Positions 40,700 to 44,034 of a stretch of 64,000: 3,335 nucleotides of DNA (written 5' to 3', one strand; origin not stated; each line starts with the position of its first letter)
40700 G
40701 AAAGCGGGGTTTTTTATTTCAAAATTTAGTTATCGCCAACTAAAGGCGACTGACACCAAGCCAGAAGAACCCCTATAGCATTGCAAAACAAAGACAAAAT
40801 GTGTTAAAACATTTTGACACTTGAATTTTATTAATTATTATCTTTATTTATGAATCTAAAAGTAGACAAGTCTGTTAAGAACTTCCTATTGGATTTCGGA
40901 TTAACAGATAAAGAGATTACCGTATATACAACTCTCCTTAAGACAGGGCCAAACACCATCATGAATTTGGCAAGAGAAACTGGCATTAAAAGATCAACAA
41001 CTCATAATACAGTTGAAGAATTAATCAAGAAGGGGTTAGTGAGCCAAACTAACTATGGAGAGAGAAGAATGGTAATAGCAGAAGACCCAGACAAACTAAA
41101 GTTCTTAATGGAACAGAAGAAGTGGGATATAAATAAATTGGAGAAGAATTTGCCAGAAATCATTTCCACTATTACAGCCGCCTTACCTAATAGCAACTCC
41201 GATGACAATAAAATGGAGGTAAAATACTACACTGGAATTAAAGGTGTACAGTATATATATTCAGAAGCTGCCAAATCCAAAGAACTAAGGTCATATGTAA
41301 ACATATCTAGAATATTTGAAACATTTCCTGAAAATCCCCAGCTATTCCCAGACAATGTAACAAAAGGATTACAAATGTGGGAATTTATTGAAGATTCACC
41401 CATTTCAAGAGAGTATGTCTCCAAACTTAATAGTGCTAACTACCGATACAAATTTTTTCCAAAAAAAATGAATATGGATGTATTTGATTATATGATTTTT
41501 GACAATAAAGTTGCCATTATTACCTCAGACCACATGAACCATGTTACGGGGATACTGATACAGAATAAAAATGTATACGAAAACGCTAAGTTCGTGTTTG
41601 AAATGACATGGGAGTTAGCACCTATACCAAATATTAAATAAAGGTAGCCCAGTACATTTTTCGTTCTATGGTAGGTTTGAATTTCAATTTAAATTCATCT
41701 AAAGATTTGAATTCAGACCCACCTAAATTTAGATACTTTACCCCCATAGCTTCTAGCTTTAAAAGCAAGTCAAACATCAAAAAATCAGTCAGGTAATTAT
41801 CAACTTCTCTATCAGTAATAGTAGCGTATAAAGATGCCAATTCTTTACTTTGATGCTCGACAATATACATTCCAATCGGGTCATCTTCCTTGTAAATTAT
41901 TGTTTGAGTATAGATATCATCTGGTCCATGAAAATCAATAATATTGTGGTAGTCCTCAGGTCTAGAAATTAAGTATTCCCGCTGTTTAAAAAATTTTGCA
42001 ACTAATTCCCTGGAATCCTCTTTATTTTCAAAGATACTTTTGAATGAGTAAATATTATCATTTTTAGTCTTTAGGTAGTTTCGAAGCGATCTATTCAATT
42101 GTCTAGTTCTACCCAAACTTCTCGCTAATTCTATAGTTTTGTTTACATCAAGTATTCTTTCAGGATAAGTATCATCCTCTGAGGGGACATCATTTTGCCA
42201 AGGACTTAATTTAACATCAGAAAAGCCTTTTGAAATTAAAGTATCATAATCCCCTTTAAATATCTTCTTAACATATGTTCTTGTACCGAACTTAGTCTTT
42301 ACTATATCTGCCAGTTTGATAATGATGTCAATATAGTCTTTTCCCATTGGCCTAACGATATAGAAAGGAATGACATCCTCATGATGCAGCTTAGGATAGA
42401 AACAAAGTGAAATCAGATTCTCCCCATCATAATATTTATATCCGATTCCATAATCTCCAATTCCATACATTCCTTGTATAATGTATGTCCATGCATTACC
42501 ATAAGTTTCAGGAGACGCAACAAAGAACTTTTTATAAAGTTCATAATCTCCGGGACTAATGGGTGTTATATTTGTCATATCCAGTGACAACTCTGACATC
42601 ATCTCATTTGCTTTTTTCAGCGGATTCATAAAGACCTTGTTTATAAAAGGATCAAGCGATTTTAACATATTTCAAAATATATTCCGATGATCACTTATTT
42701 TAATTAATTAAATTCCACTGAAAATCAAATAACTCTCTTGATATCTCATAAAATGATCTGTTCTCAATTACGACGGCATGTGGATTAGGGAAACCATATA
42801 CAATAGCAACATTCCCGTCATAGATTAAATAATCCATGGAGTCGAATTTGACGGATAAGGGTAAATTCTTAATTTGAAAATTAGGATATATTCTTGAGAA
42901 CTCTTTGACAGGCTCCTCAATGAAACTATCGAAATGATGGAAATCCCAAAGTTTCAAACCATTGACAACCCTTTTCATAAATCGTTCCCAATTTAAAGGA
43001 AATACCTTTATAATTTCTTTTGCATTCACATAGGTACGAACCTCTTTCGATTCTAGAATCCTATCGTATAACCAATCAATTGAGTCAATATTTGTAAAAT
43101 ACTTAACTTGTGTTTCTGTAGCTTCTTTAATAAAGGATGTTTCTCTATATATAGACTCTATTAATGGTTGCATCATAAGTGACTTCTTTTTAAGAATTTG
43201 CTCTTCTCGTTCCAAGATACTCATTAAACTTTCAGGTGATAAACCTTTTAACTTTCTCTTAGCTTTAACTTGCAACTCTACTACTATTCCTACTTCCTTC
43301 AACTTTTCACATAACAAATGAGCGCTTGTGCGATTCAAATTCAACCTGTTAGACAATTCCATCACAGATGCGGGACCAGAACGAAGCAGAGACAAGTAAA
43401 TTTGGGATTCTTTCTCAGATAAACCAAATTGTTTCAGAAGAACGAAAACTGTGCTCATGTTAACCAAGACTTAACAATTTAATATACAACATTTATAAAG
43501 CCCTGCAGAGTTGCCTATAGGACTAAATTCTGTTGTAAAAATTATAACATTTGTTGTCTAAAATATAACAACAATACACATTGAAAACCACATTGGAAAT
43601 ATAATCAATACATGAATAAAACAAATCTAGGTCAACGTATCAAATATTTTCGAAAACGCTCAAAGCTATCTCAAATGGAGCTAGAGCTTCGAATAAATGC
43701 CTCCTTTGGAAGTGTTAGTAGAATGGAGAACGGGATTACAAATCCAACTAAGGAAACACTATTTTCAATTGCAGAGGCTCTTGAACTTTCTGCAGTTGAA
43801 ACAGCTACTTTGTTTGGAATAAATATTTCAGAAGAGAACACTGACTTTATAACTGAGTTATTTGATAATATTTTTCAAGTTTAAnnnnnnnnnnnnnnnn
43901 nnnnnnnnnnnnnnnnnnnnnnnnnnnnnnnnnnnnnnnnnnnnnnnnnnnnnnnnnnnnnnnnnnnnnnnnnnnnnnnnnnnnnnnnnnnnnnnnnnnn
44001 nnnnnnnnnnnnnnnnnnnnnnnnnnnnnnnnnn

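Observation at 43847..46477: Divergently transcribed Elp3-like radical-SAM/KAT gene and Trm9-like methyltransferase gene: a eukaryote/archaeal-type cm5U/mcm5U wobble-uridine module in a bacterium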

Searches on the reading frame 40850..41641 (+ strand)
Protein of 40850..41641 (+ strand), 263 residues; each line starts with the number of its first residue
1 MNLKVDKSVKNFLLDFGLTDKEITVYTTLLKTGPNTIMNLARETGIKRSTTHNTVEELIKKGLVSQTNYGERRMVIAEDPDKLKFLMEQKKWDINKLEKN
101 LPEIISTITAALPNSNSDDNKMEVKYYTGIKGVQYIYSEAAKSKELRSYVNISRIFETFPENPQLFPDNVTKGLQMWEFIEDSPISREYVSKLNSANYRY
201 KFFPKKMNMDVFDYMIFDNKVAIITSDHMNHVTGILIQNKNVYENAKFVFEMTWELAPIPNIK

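Call 3: search_protein_families(library=pfam, proteins=[window:40850-41641:+], max_evalue=0.01)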
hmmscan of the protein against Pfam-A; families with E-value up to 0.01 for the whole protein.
window:40850-41641:+ (263 aa): 9 families
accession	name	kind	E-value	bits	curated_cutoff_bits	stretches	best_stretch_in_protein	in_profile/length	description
PF01978.25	TrmB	-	1.3e-12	47.8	25.6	1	15-68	3-56/68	Sugar-specific transcriptional regulator TrmB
PF12802.13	MarR_2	-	1.7e-06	28.5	27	1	17-68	2-55/61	MarR family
PF25212.1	HVO_A0114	-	1.4e-05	25.2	27.6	1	18-75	20-77/84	HVO_A0114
PF09339.16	HTH_IclR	-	5.6e-05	23.3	22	1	33-66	15-50/52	IclR helix-turn-helix domain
PF13412.12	HTH_24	-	0.0011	18.9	21.9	1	23-64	6-47/48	Winged helix-turn-helix DNA-binding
PF13545.12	HTH_Crp_2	-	0.002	18.5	27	1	39-84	27-68/70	Crp-like helix-turn-helix domain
PF13730.12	HTH_36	-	0.0021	18.3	25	1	17-64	2-55/55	Helix-turn-helix domain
PF01047.28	MarR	-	0.0033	17.7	24.6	1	18-65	1-48/59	MarR family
PF05491.19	RuvB_C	-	0.0057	17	24.7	0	16-72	2-61/72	RuvB C-terminal winged helix domain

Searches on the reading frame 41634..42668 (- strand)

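Call 3: search_protein_families(library=pfam, proteins=[window:41634-42668:-], max_evalue=0.01)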
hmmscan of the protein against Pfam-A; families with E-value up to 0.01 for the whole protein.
window:41634-42668:- (344 aa): 0 families

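Call 4: search_protein_families(library=ncbifam, proteins=[window:41634-42668:-], max_evalue=0.01)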
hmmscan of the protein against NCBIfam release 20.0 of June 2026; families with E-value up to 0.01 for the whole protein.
window:41634-42668:- (344 aa): 0 families

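Call 55: search_protein_families(library=pfam, proteins=[window:41634-42668:-], max_evalue=10)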
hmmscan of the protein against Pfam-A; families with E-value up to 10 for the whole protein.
window:41634-42668:- (344 aa): 1 family
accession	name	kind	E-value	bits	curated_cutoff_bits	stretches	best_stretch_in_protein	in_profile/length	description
PF09924.15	LPG_synthase_C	-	0.015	14.9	27.5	1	257-337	184-293/298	Phosphatidylglycerol lysyltransferase, C-terminal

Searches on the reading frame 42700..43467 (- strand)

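Call 3: search_protein_families(library=pfam, proteins=[window:42700-43467:-], max_evalue=0.01)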
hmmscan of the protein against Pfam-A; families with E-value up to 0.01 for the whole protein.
window:42700-43467:- (255 aa): 2 families
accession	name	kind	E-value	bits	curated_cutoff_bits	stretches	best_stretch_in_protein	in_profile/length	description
PF01978.25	TrmB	-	1.9e-10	40.9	25.6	1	11-70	1-59/68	Sugar-specific transcriptional regulator TrmB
PF09339.16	HTH_IclR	-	0.0014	18.8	22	1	30-63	14-49/52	IclR helix-turn-helix domain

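Call 4: search_protein_families(library=ncbifam, proteins=[window:42700-43467:-], max_evalue=0.01)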
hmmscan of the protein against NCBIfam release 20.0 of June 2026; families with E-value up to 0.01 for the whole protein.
window:42700-43467:- (255 aa): 3 families
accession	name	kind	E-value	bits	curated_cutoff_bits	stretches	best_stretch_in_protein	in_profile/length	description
NF053606.1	Sta1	subfamily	1.7e-06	28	80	1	10-71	12-73/100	Sta1 family transcriptional regulator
NF040939.2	trans_reg_lrs14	equivalog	2.8e-05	24.1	90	1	13-71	16-75/103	Lrs14 family HTH-type transcriptional regulator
NF040851.1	tran_reg_TrmB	equivalog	0.0023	17.1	600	0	6-70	6-70/338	HTH-type sugar-sensing transcriptional regulator TrmB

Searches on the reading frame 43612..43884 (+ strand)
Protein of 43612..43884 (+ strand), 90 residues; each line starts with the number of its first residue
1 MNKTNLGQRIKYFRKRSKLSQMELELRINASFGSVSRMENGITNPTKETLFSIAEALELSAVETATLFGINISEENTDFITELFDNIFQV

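Call 3: search_protein_families(library=pfam, proteins=[window:43612-43884:+], max_evalue=0.01)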
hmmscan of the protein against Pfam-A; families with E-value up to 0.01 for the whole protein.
window:43612-43884:+ (90 aa): 3 families
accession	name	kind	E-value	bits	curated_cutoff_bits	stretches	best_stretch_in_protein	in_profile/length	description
PF01381.28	HTH_3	-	3.7e-11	43.3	23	1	10-61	1-52/55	Helix-turn-helix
PF13560.12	HTH_31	-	2.1e-08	34.8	27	1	6-67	2-64/64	Helix-turn-helix domain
PF12844.13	HTH_19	-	0.00087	19.6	30.2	1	7-65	1-59/64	Helix-turn-helix domain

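Call 4: search_protein_families(library=ncbifam, proteins=[window:43612-43884:+], max_evalue=0.01)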
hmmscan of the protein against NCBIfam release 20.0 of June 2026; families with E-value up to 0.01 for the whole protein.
window:43612-43884:+ (90 aa): 11 families
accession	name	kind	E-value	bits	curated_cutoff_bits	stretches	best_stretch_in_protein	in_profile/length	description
NF007257.0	PRK09706.1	subfamily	5e-10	39.3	101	1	1-69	1-67/135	transcriptional repressor DicA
NF041951.1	phage_RstR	subfamily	5.3e-08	33.1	80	1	6-61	3-58/108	RstR family transcriptional repressor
NF007271.0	PRK09726.1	equivalog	3.7e-06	26.8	79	1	4-64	11-71/88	type II toxin-antitoxin system antitoxin HipB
TIGR03070.1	couple_hipB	subfamily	1.2e-05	25.1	71.65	1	5-59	2-56/58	type II toxin-antitoxin system Y4mF family antitoxin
NF047948.1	male_kill_WMK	equivalog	2.7e-05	23.8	300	1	4-63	161-220/300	WO male-killing family protein Wmk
NF041575.1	antitoxPezA_Strep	equivalog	0.00048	20.1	290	1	6-63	2-59/158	type II toxin-antitoxin system antitoxin PezA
NF006015.0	PRK08154.1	subfamily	0.0011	18.2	204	1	4-63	29-88/314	anaerobic benzoate catabolism transcriptional regulator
NF010465.0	PRK13890.1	equivalog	0.0014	18.7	96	1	16-59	16-59/121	conjugal transfer protein TrbA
TIGR00270.2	TIGR00270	equivalog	0.0026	17.6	110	1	6-66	76-136/159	multiprotein bridging factor aMBF1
TIGR03830.1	CxxCG_CxxCG_HTH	subfamily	0.0046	16.8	61.8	0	5-48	65-108/127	type II TA system antitoxin MqsA family protein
NF003162.0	PRK04140.1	equivalog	0.0095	15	263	0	7-74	128-195/317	transcriptional regulator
